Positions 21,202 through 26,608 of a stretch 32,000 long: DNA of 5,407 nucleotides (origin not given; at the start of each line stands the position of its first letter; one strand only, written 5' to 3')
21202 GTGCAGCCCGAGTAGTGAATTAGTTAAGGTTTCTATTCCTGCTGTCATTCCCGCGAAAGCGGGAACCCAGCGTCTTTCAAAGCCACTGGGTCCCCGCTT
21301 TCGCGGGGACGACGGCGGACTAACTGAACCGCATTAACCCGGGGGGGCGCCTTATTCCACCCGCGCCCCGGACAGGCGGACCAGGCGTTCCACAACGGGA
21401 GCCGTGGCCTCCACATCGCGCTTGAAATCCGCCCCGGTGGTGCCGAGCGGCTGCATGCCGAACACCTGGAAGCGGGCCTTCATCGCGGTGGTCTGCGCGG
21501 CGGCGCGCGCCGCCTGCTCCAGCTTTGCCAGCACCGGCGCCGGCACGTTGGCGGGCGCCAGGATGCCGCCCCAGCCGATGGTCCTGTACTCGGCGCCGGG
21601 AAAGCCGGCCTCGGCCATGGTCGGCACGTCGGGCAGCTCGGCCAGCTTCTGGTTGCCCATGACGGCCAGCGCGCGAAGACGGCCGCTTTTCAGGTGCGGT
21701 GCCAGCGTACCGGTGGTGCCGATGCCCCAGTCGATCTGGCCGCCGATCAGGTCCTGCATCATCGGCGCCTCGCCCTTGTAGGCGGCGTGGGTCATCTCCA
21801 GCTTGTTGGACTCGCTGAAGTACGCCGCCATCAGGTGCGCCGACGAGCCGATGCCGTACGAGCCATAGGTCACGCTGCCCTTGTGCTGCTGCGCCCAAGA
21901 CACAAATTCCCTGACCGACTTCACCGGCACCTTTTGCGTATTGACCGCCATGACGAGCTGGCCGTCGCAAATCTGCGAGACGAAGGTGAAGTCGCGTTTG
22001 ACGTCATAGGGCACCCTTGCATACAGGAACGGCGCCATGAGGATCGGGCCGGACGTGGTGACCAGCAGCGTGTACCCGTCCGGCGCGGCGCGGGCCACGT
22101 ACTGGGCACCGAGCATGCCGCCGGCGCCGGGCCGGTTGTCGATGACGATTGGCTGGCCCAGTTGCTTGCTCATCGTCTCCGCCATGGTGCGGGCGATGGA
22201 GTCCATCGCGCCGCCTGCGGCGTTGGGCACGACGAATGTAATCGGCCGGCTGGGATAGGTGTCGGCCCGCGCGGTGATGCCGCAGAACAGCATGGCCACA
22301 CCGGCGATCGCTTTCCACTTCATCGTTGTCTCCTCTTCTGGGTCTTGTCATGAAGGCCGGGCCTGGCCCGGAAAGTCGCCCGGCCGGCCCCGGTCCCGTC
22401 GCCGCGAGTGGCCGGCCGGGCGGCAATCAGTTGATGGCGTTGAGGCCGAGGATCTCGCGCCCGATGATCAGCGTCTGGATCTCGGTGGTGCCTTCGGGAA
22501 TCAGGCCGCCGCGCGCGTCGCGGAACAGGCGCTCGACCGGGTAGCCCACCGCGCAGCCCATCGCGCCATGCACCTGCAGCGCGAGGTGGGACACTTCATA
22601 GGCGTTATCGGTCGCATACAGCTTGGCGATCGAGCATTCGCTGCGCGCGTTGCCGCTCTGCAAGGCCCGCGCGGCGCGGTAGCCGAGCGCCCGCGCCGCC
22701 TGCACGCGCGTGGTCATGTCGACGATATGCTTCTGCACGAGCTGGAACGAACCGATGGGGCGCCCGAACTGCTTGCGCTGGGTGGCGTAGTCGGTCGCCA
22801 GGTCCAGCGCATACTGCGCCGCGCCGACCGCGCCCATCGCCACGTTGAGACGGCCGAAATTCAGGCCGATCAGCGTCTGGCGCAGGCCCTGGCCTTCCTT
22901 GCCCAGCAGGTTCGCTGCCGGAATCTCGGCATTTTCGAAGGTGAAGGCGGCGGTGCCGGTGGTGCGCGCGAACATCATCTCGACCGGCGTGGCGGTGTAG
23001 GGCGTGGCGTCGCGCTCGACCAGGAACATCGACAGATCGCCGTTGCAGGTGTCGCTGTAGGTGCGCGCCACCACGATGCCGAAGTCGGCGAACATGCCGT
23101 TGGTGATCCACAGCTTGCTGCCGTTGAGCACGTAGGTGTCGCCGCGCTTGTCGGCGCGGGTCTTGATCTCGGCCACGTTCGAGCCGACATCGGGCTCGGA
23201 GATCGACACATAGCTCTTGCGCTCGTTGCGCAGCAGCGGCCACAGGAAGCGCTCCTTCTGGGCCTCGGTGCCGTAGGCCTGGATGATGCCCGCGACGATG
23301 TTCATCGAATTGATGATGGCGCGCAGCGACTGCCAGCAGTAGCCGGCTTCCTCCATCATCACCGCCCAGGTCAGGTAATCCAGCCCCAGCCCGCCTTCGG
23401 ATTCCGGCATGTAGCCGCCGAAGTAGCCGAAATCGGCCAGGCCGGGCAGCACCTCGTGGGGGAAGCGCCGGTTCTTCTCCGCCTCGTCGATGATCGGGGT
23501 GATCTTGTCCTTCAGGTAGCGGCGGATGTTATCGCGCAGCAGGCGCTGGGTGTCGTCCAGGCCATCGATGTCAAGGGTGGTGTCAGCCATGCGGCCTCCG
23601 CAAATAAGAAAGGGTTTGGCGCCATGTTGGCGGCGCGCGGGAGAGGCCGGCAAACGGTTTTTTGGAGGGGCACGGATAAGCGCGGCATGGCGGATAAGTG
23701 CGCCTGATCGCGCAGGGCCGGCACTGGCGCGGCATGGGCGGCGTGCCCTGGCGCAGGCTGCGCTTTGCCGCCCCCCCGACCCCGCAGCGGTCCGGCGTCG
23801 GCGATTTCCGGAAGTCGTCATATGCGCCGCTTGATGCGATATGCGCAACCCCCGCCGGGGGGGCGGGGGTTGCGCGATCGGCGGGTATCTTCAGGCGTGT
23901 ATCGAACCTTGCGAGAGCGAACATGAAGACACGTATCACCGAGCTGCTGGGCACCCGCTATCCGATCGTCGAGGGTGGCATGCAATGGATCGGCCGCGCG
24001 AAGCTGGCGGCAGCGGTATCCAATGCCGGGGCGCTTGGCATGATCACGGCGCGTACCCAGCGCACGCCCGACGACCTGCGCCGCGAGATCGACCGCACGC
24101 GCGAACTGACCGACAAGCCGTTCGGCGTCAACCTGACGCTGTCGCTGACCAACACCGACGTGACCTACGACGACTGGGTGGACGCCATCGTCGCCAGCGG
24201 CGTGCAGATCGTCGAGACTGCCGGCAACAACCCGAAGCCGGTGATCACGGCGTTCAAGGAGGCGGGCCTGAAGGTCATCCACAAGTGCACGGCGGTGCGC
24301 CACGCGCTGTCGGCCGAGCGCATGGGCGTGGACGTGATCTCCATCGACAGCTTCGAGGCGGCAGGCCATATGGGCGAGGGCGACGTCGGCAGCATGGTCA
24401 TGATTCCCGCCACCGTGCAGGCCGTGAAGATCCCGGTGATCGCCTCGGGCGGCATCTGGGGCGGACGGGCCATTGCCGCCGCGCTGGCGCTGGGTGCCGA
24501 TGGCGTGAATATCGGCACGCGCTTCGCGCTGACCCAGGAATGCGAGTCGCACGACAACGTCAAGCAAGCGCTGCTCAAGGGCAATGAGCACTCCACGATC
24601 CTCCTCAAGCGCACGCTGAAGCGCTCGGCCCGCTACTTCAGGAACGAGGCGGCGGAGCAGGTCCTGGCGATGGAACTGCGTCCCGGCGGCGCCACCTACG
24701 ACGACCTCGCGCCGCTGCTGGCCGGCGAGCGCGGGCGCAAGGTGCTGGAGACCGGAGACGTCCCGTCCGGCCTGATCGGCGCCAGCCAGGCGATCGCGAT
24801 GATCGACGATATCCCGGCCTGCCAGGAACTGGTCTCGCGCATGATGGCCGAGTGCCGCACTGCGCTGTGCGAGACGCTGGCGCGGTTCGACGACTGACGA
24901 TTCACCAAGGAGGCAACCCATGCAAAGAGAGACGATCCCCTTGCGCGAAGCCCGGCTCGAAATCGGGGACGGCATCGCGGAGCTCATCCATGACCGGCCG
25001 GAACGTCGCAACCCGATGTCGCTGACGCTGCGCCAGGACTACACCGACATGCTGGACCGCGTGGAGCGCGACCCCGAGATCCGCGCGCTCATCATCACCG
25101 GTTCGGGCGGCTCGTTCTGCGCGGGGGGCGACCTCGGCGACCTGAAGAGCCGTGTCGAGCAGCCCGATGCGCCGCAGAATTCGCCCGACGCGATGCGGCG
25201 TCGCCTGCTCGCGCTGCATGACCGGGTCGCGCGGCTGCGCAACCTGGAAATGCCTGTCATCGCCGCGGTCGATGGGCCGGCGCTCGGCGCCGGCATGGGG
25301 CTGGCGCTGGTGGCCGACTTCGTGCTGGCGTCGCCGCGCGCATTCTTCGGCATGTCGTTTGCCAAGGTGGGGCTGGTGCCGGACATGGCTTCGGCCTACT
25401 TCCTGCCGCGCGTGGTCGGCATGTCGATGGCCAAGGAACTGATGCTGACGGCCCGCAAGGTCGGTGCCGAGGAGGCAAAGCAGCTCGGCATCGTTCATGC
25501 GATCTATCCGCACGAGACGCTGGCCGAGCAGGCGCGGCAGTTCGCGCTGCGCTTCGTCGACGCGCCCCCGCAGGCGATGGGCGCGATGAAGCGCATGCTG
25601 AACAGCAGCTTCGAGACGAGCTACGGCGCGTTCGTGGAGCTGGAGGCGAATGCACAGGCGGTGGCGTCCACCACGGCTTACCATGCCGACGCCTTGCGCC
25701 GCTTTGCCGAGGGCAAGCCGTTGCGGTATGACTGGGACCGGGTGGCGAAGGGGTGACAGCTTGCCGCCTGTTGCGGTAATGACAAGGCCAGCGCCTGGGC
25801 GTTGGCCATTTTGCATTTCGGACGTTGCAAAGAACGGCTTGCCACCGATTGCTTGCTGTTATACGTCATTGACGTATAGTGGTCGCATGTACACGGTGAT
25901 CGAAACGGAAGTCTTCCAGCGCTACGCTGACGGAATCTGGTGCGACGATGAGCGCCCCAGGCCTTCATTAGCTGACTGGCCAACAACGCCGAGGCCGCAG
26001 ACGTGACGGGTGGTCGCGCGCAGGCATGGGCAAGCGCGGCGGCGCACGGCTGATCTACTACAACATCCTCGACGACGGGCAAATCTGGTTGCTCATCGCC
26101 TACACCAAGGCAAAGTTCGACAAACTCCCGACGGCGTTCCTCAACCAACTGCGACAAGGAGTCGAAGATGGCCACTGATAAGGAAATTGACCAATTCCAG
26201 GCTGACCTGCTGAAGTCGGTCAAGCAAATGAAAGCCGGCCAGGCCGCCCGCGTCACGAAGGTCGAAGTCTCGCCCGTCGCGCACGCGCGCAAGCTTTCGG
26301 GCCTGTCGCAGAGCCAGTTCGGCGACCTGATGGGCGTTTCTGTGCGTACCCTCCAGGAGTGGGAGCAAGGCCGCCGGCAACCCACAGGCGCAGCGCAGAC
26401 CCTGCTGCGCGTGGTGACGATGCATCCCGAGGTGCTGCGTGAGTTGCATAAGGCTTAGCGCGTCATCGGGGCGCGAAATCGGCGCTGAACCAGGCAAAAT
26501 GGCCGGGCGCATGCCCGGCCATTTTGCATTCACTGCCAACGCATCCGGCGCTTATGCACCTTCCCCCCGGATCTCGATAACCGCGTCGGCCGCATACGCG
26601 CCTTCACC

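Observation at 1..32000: Island that rebuilds the peroxisomal / steroid-side-chain toolkit for 2-methyl-branched acyl-CoAs, with no ring-cleavage genes in view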

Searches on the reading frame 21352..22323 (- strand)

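Call 8: search_protein_families(library=pfam, proteins=[window:21352-22323:-])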
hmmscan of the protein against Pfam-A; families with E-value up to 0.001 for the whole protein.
window:21352-22323:- (323 aa): 1 family
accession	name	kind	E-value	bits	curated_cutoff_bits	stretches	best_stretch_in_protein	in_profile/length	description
PF03401.19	TctC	-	1.3e-67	228.6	27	1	43-302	1-256/274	Tripartite tricarboxylate transporter family receptor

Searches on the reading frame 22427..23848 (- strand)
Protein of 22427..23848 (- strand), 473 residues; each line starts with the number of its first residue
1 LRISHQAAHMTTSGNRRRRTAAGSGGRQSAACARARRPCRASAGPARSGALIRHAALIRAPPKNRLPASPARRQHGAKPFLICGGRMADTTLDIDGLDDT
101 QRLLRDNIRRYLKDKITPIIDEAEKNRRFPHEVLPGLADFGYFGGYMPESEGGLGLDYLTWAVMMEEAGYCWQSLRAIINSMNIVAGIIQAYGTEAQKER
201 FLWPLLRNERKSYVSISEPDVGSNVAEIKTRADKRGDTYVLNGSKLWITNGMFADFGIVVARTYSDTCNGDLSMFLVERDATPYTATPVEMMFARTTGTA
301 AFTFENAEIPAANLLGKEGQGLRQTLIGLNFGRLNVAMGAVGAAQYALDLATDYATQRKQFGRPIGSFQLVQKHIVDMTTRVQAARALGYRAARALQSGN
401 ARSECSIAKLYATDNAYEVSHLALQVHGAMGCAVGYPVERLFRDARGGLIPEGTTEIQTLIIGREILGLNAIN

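Call 8: search_protein_families(library=pfam, proteins=[window:22427-23848:-])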
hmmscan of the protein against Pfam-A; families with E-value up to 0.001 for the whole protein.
window:22427-23848:- (473 aa): 4 families
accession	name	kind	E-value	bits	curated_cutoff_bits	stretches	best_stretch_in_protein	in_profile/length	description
PF00441.29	Acyl-CoA_dh_1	-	5.8e-46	156.8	22.4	1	319-467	1-150/150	Acyl-CoA dehydrogenase, C-terminal domain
PF02771.21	Acyl-CoA_dh_N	-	4.2e-28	98.4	22.9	1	99-209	2-113/113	Acyl-CoA dehydrogenase, N-terminal domain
PF08028.16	Acyl-CoA_dh_2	-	6.8e-19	68.9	22.7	1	336-446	3-124/134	Acyl-CoA dehydrogenase, C-terminal domain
PF02770.24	Acyl-CoA_dh_M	-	2.7e-17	63.1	33.3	1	215-306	3-96/97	Acyl-CoA dehydrogenase, middle domain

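Call 13: search_protein_families(library=ncbifam, proteins=[window:22427-23848:-], max_evalue=1e-10)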
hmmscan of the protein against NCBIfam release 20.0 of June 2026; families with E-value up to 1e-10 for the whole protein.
window:22427-23848:- (473 aa): 20 families
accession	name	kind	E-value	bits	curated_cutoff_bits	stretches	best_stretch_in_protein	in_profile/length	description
NF042972.1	AcrlCoAredClosAcrC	equivalog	7.8e-84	281.5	640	1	97-467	5-377/378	acryloyl-CoA reductase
NF045552.1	GlutCoADH_Des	equivalog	3.1e-77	260.4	470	1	97-470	5-383/387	glutaryl-CoA dehydrogenase Acd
NF043006.1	CyhCrbnylCoADH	equivalog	7.4e-67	226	650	1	99-467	6-376/380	cyclohexane-1-carbonyl-CoA dehydrogenase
NF042439.1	SulpropCoADesulf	equivalog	9.4e-66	222.1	600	1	109-469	5-373/379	3-sulfinopropanoyl-CoA desulfinase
NF058590.1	AcCoDHFadEBacil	equivalog_domain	2.2e-65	221.3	600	1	95-398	19-322/586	acyl-CoA dehydrogenase FadE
NF008997.0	PRK12341.1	equivalog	2.1e-57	194.9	537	1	98-467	6-377/382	acyl-CoA dehydrogenase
TIGR03207.1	cyc_hxne_CoA_dh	equivalog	2.8e-56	190.9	575.35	1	98-465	2-370/372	cyclohexanecarboxyl-CoA dehydrogenase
NF045652.1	ProlPCPDhRedW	equivalog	1.1e-55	189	650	1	137-465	40-372/376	L-prolyl-[peptidyl-carrier protein] dehydrogenase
NF002885.1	PRK03354.1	equivalog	1.2e-49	169.4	540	1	97-467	5-374/378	crotonobetainyl-CoA dehydrogenase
NF053553.1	prodigi_MBC_PigA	equivalog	1.8e-48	165.6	500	1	97-466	5-379/381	prodigiosin MBC biosynthesis dehydrogenase PigA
NF052270.1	Staph_DH_FadE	equivalog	8.4e-43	146.6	600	1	107-471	31-398/400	acyl-CoA dehydrogenase FadE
TIGR03203.1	pimD_small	equivalog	4.5e-28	98.4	652.7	1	97-443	4-353/378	pimeloyl-CoA dehydrogenase small subunit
NF049984.1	Rv1679_FadE16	equivalog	6.6e-23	81.5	600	1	123-469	19-368/371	Rv1679 family acyl-CoA dehydrogenase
TIGR03204.1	pimC_large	equivalog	2.5e-22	79.3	623.85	1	104-374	11-283/395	pimeloyl-CoA dehydrogenase large subunit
TIGR04022.1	sulfur_SfnB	equivalog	5.4e-18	65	430.9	1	118-446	23-360/391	SfnB family sulfur acquisition oxidoreductase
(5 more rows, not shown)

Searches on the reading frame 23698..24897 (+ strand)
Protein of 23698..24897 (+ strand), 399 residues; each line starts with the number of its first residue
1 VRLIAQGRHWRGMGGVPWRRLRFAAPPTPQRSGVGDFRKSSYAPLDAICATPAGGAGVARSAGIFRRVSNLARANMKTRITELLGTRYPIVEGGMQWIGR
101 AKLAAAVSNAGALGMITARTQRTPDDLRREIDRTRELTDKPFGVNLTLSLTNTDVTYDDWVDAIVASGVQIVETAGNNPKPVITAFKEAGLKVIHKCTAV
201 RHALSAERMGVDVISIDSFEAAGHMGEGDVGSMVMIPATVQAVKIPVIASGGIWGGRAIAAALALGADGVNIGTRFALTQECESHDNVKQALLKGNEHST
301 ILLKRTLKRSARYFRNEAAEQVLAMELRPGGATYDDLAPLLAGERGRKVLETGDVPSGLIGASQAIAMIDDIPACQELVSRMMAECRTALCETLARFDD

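Call 8: search_protein_families(library=pfam, proteins=[window:23698-24897:+])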
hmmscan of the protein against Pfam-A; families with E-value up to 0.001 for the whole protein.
window:23698-24897:+ (399 aa): 4 families
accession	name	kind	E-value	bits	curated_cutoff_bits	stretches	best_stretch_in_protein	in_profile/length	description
PF03060.21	NMO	-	2.8e-61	208.2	28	1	78-384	2-330/331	Nitronate monooxygenase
PF00478.31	IMPDH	-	2.1e-12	47.1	25.6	1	73-290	20-253/345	IMP dehydrogenase / GMP reductase domain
PF01070.24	FMN_dh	-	2.4e-09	37.1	24.9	1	193-292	221-321/350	FMN-dependent dehydrogenase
PF01645.23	Glu_synthase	-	0.00022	21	20.4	1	244-284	275-315/369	Conserved region in glutamate synthase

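Call 13: search_protein_families(library=ncbifam, proteins=[window:23698-24897:+], max_evalue=1e-10)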
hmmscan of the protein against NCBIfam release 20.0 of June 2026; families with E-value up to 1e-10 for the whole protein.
window:23698-24897:+ (399 aa): 1 family
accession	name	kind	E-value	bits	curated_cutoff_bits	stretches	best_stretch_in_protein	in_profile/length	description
TIGR03151.1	enACPred_II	equivalog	4.4e-75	252.8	453.1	1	77-390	1-304/307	enoyl-[acyl-carrier-protein] reductase FabK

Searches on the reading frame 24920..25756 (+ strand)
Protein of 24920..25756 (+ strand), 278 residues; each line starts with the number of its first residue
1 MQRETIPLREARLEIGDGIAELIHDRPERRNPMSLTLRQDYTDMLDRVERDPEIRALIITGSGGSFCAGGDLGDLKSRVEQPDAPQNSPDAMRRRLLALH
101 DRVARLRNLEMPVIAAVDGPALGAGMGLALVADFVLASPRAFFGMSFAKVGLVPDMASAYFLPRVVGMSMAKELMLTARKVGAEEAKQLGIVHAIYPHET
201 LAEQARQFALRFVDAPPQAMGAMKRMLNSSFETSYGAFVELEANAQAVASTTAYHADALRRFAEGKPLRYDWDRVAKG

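Call 8: search_protein_families(library=pfam, proteins=[window:24920-25756:+])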
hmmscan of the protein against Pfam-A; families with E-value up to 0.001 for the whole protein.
window:24920-25756:+ (278 aa): 2 families
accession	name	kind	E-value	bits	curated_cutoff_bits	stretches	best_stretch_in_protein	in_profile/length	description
PF00378.25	ECH_1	-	1.5e-52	178.9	27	1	15-267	2-245/251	Enoyl-CoA hydratase/isomerase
PF16113.10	ECH_2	-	2.8e-30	106.4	27.2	1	25-227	7-199/335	Enoyl-CoA hydratase/isomerase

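Call 13: search_protein_families(library=ncbifam, proteins=[window:24920-25756:+], max_evalue=1e-10)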
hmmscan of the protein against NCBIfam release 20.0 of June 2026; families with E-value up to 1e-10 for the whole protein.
window:24920-25756:+ (278 aa): 69 families (the best 25 are shown)
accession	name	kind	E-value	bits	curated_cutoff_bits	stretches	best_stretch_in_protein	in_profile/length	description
NF006699.0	PRK09245.1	subfamily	1.7e-59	201.2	354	1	19-269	13-262/266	crotonase/enoyl-CoA hydratase family protein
NF046063.1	oxepin_alt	equivalog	1.3e-52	178.8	300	1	18-258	9-243/254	oxepin-CoA hydrolase, alternative type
NF006107.0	PRK08258.1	equivalog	7.6e-52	176.3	330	1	10-268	18-272/277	enoyl-CoA hydratase family protein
NF004635.0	PRK05981.1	equivalog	5.7e-51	173.6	351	1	11-267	6-260/266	enoyl-CoA hydratase/isomerase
TIGR02280.1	PaaB1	equivalog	7.5e-50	169.8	345.15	1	14-262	4-245/256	2-(1,2-epoxy-1,2-dihydrophenyl)acetyl-CoA isomerase PaaG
NF004525.0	PRK05870.1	equivalog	6.8e-49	167.1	285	1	12-259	6-243/249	enoyl-CoA hydratase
NF051848.1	EnCoAHydtEchA19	equivalog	1.9e-48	165.3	400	1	25-269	16-254/258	enoyl-CoA hydratase EchA19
NF006109.0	PRK08260.1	subfamily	2.4e-48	164.9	320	1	11-231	6-235/296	enoyl-CoA hydratase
NF005700.0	PRK07511.1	subfamily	4.6e-48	164.1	274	1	22-259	16-247/260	enoyl-CoA hydratase family protein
NF004857.0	PRK06210.1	equivalog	2.8e-46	158.2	341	1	14-237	13-239/275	enoyl-CoA hydratase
NF004840.0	PRK06190.1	equivalog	3e-46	158.1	253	1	17-257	12-243/260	enoyl-CoA hydratase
NF005699.0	PRK07509.1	equivalog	1.8e-43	149.1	249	1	12-256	7-247/267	crotonase/enoyl-CoA hydratase family protein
NF005675.0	PRK07468.1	equivalog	1.6e-40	139.5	350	1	18-239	14-228/262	crotonase/enoyl-CoA hydratase family protein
NF005496.0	PRK07110.1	domain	1.6e-40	138.8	215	1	14-245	10-229/249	polyketide synthase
NF005802.0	PRK07657.1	equivalog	1.6e-39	136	363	1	17-270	12-257/260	enoyl-CoA hydratase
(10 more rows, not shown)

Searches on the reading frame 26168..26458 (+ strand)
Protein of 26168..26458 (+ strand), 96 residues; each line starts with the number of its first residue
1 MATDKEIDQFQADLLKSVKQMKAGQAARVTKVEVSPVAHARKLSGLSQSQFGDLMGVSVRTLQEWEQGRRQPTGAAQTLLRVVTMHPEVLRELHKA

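Call 10: search_protein_families(library=pfam, proteins=[window:26168-26458:+], max_evalue=0.01)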
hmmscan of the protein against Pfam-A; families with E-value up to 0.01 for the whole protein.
window:26168-26458:+ (96 aa): 5 families
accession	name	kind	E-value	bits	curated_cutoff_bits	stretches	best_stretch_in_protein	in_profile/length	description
PF01381.28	HTH_3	-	3.5e-09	37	23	1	40-74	4-38/55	Helix-turn-helix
PF15731.11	MqsA_antitoxin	-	1.9e-08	34.9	30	1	29-93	66-130/131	Antitoxin component of bacterial toxin-antitoxin system, MqsA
PF13560.12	HTH_31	-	1.7e-07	31.9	27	1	38-93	7-64/64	Helix-turn-helix domain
PF20432.4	Xre-like-HTH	-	5.6e-05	23.8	25.8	1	32-75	10-52/63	Antitoxin Xre-like helix-turn-helix domain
PF13518.12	HTH_28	-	0.0035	17.8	25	1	42-71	9-38/52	Helix-turn-helix domain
